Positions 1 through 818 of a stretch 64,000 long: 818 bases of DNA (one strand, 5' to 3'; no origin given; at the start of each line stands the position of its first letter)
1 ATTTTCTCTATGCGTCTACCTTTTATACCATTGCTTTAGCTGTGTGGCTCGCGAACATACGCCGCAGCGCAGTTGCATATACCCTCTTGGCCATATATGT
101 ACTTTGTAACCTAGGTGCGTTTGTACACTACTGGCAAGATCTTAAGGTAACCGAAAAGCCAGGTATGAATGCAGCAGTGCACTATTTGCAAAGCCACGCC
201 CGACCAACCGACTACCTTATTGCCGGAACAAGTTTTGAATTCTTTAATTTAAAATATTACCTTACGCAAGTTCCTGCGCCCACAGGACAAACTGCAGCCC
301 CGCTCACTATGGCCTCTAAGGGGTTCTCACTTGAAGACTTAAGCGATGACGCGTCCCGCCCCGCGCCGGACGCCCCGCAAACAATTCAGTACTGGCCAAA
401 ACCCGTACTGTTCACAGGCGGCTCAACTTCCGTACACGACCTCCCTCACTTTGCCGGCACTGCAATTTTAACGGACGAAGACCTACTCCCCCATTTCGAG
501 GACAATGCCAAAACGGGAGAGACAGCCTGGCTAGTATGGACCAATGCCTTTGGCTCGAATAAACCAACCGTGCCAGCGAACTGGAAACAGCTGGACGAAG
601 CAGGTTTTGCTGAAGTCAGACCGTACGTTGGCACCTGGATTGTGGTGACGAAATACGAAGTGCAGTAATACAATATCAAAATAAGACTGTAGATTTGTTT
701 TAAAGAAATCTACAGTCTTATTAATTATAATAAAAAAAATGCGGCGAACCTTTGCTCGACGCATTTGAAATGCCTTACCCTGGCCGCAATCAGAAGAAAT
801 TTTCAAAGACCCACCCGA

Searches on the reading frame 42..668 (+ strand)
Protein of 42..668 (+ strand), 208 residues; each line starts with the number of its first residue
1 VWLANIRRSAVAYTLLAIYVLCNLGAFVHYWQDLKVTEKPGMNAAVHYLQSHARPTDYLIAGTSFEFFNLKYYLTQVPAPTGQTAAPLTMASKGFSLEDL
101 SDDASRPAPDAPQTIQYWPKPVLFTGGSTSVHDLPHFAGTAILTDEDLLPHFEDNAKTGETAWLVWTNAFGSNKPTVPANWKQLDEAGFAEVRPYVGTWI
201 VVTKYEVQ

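Call 3: search_protein_families(library=pfam, proteins=[window:42-668:+], max_evalue=0.01)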
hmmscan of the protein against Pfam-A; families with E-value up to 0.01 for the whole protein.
window:42-668:+ (208 aa): 0 families

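Call 8: search_protein_families(library=ncbifam, proteins=[window:42-668:+], max_evalue=0.01)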
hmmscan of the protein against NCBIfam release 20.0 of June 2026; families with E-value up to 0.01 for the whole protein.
window:42-668:+ (208 aa): 0 families
